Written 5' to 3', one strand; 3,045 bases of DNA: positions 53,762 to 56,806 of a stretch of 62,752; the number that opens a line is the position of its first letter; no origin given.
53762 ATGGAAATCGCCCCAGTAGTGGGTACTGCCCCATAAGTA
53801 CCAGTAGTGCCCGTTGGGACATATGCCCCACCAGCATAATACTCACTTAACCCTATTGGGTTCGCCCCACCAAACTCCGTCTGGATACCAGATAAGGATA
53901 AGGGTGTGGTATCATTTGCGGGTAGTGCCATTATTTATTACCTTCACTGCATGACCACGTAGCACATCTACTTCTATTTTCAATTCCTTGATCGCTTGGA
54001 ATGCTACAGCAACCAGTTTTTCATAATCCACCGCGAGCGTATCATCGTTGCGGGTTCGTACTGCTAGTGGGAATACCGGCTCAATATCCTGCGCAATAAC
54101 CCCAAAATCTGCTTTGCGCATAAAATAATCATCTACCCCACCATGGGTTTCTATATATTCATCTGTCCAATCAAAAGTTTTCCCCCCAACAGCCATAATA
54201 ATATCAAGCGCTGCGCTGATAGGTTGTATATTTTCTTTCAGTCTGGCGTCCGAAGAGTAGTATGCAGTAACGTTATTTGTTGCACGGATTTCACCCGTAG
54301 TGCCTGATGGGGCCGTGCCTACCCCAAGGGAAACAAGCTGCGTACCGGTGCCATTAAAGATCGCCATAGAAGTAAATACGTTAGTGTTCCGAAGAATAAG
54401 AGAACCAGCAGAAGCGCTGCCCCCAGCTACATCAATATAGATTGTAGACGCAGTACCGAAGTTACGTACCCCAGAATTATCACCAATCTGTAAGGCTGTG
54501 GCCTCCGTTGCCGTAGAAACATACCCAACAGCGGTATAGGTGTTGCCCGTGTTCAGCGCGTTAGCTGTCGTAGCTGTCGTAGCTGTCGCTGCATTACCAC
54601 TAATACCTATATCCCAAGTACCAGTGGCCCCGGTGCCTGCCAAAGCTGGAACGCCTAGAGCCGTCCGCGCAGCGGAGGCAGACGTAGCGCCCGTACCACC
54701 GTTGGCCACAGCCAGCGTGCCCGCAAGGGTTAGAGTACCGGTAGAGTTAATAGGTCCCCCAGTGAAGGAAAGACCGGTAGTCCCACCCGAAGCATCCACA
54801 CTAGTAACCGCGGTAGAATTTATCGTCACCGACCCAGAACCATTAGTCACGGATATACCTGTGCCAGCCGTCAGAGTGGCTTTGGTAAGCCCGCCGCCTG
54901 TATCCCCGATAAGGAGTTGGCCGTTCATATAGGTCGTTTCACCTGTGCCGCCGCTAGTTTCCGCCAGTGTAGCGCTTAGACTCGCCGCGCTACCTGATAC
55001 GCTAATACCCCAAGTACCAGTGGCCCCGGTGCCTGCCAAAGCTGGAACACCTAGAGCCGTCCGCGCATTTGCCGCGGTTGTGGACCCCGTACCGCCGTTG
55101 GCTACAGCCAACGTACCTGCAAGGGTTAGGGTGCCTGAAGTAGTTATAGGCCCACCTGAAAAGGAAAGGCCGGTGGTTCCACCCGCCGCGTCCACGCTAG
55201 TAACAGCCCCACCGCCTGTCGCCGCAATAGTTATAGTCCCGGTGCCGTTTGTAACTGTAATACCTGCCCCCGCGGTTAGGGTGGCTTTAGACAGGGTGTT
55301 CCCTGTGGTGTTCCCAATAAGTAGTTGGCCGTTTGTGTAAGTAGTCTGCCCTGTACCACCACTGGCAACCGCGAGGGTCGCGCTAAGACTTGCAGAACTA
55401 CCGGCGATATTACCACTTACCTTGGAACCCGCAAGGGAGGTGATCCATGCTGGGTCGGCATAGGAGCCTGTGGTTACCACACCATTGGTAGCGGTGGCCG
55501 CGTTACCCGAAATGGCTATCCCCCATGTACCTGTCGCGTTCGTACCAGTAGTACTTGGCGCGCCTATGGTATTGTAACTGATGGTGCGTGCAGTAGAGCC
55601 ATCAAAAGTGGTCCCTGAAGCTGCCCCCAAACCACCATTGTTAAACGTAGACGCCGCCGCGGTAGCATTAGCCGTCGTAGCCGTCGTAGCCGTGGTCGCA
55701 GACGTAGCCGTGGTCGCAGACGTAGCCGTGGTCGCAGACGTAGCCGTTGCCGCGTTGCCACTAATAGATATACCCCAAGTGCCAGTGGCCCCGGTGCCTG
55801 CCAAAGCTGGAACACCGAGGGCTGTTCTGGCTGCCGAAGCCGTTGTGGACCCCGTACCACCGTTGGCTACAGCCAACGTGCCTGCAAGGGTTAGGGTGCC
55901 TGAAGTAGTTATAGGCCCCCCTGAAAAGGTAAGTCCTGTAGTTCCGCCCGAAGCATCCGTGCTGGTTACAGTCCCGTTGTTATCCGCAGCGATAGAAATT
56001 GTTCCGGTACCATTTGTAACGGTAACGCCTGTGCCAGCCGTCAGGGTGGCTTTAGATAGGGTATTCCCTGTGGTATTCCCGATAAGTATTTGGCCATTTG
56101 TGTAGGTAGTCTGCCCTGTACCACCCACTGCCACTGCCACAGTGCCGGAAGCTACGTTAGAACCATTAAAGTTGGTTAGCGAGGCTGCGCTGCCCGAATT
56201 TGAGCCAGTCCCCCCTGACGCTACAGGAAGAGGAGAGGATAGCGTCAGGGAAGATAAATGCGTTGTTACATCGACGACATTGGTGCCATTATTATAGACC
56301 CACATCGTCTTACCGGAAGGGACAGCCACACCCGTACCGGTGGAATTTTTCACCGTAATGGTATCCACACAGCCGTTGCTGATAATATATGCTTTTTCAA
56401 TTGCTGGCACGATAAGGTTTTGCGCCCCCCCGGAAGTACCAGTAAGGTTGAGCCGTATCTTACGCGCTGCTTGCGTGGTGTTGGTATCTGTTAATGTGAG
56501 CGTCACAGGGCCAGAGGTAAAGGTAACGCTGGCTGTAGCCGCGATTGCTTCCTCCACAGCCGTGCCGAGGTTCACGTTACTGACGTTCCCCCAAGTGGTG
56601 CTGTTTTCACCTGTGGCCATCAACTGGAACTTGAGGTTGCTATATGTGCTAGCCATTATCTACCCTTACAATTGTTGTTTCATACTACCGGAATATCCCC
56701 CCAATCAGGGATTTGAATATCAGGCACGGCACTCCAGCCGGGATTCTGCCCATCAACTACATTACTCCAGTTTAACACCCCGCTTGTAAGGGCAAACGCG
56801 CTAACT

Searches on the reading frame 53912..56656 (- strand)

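Call 9: search_protein_families(library=pfam, max_evalue=0.01, proteins=[window:53912-56656:-])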
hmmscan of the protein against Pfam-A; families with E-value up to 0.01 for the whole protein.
window:53912-56656:- (914 aa): 2 families
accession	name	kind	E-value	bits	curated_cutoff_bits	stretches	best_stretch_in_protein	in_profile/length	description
PF13884.11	Peptidase_S74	-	1.4e-14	54.5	22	1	802-866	1-57/58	Chaperone of endosialidase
PF18357.7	DtxR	-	0.00011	22.9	25.9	0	198-229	34-64/79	Diphteria toxin repressor SH3 domain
